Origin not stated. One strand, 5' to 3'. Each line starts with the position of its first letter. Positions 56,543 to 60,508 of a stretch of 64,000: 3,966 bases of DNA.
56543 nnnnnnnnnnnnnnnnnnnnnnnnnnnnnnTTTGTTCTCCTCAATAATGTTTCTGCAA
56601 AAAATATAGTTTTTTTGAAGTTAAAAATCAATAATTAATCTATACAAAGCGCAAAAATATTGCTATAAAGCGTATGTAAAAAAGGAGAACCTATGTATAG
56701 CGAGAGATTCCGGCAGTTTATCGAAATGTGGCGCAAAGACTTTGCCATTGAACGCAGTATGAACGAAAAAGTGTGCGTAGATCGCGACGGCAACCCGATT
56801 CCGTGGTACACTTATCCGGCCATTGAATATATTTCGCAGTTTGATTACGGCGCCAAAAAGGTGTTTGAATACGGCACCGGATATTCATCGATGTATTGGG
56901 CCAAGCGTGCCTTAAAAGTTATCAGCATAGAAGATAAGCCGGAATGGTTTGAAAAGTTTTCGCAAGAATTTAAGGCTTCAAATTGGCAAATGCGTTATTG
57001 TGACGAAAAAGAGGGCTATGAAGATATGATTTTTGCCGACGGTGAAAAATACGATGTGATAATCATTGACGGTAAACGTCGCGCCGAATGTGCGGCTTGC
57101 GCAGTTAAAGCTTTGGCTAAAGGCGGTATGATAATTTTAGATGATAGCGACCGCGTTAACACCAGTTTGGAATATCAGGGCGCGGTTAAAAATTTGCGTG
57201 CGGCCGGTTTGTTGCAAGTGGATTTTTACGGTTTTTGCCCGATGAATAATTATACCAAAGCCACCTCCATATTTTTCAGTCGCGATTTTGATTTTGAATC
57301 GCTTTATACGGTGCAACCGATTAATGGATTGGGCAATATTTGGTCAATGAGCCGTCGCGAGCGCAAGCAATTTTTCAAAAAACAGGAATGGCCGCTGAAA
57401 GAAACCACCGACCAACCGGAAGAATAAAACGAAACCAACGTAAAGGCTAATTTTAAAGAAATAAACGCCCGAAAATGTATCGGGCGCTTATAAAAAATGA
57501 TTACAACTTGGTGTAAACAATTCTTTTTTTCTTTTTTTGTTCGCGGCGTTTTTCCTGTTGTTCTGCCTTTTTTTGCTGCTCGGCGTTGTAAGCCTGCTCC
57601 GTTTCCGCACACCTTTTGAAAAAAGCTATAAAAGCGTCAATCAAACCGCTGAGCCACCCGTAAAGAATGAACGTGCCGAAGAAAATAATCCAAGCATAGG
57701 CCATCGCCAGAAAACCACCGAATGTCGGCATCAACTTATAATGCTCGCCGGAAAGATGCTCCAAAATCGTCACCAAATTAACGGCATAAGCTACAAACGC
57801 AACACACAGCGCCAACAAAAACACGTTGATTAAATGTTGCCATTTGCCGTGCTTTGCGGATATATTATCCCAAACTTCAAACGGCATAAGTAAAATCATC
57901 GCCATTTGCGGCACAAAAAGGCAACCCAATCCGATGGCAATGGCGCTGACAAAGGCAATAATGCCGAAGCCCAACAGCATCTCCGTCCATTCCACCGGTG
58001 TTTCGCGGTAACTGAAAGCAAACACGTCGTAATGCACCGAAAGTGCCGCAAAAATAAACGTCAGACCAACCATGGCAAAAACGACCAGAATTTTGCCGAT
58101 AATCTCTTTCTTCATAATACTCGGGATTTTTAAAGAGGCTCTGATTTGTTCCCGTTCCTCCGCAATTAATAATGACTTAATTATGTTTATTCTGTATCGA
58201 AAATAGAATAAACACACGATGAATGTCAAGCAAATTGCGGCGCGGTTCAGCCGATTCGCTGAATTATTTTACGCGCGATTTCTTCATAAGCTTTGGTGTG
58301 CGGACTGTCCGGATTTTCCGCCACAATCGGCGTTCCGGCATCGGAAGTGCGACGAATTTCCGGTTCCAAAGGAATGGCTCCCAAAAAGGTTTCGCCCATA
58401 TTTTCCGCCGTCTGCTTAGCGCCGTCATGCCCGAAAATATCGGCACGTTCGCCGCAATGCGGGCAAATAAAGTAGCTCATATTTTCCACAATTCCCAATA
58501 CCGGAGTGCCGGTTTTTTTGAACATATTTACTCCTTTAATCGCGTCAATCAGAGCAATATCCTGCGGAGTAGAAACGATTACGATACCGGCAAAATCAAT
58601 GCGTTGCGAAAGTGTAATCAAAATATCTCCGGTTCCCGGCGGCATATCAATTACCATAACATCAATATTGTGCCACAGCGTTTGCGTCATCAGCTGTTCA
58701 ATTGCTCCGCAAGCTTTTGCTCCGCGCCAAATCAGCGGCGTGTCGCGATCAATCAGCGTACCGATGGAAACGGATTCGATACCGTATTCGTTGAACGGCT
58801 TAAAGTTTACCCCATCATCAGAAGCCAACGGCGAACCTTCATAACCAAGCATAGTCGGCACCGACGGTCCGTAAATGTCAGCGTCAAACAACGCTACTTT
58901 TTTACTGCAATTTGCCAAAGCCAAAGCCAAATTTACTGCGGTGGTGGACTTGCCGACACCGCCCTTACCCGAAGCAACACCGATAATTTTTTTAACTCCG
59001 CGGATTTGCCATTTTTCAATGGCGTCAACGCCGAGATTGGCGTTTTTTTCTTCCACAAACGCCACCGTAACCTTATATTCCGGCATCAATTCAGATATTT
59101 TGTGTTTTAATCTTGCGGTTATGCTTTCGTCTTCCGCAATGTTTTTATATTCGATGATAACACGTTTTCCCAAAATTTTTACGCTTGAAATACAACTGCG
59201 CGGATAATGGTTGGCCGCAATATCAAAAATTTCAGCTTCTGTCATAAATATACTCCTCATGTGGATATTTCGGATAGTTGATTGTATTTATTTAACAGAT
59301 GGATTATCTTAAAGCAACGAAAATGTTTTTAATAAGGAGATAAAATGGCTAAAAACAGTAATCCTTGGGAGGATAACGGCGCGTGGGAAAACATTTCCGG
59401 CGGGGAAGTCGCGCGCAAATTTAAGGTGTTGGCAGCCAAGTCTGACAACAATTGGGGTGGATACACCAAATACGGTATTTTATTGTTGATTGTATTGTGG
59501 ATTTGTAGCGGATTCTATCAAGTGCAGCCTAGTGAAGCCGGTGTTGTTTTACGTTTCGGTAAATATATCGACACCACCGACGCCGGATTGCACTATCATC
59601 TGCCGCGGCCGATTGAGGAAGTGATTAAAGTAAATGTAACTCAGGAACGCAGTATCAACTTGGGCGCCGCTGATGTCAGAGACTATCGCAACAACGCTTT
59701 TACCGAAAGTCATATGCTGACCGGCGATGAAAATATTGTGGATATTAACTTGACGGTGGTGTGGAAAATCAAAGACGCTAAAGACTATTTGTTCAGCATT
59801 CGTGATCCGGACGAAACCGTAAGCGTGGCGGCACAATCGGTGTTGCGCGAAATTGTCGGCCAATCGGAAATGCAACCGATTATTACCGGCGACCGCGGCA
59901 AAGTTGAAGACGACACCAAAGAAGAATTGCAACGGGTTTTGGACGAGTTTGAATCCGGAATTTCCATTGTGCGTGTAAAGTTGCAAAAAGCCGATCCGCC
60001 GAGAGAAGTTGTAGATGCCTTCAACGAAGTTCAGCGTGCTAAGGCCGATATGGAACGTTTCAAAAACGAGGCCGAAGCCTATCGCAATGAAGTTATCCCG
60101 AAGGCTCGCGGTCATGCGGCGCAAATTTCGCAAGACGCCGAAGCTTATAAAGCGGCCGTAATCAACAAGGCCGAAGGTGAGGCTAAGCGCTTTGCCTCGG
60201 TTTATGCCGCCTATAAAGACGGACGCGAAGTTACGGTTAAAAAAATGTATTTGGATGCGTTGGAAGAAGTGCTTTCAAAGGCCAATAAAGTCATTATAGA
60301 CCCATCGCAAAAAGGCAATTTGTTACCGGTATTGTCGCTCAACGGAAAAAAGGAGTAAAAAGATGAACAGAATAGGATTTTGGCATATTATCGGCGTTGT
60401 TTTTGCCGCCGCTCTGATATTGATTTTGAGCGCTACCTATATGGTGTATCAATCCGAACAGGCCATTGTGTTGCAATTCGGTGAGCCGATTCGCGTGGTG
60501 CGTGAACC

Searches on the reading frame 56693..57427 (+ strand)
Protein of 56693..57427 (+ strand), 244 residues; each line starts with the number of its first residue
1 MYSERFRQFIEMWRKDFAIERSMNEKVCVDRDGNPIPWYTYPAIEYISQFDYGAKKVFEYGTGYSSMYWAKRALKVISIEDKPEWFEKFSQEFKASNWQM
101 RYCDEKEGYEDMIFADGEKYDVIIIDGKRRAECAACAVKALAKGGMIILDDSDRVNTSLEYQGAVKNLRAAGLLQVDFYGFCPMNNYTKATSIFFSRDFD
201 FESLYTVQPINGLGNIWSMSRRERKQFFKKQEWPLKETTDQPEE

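Call 8: search_protein_families(library=pfam, proteins=[window:56693-57427:+], max_evalue=0.001)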
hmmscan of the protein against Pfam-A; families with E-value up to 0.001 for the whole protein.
window:56693-57427:+ (244 aa): 1 family
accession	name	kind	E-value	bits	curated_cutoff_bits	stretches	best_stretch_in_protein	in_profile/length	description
PF13578.12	Methyltransf_24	-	0.00089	20.5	26.3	0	59-151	2-104/105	Methyltransferase domain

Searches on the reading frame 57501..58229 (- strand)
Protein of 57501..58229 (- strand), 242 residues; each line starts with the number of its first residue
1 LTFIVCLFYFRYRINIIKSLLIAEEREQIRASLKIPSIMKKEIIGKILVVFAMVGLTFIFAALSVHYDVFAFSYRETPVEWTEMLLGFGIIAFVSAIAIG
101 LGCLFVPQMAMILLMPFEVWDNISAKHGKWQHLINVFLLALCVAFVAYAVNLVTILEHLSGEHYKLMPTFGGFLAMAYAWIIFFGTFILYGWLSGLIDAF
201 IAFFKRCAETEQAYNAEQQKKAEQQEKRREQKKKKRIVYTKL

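Call 8: search_protein_families(library=pfam, proteins=[window:57501-58229:-], max_evalue=0.001)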
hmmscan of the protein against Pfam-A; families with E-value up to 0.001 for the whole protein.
window:57501-58229:- (242 aa): 0 families

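Call 96: search_protein_families(library=ncbifam, proteins=[window:57501-58229:-], max_evalue=0.01)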
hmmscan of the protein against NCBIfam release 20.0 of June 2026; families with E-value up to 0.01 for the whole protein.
window:57501-58229:- (242 aa): 0 families

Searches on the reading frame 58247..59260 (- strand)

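Call 8: search_protein_families(library=pfam, proteins=[window:58247-59260:-], max_evalue=0.001)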
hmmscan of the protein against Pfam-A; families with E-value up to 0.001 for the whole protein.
window:58247-59260:- (337 aa): 7 families
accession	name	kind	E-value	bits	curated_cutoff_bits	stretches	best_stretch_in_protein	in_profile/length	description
PF10609.15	ParA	-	9e-97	323.7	27.1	1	89-332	2-245/246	NUBPL iron-transfer P-loop NTPase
PF01656.29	CbiA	-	6.4e-14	52.4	25.4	1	93-309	1-122/125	CobQ/CobB/MinD/ParA nucleotide binding domain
PF13614.12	AAA_31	-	9.7e-11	42.4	27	1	91-129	2-40/177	AAA domain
PF00142.24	Fer4_NifH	-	7.9e-10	39.1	25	1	97-128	6-37/271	4Fe-4S iron sulfur cluster binding proteins, NifH/frxC family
PF09140.17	MipZ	-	6e-07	29.5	20.7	1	92-214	2-114/262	ATPase MipZ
PF07015.17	VirC1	-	3.9e-05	23.5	24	1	91-129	2-40/231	VirC1 protein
PF02374.21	ArsA_ATPase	-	0.00031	20.5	24.3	1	96-126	6-36/305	Anion-transporting ATPase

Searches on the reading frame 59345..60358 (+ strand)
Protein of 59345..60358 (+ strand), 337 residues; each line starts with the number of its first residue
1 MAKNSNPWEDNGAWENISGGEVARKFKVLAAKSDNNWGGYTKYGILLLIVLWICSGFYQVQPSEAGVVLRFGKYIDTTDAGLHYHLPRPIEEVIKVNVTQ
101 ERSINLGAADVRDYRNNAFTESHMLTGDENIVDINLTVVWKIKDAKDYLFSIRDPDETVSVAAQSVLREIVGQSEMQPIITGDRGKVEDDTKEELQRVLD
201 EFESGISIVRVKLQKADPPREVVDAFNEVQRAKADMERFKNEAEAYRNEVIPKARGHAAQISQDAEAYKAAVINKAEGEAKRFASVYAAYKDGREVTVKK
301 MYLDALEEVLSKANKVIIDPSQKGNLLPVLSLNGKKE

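Call 8: search_protein_families(library=pfam, proteins=[window:59345-60358:+], max_evalue=0.001)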
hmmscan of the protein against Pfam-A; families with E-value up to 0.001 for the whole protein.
window:59345-60358:+ (337 aa): 1 family
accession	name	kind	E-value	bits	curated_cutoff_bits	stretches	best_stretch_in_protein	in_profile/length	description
PF01145.31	Band_7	-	2.7e-28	99.6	23.6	1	59-245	2-174/176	SPFH domain / Band 7 family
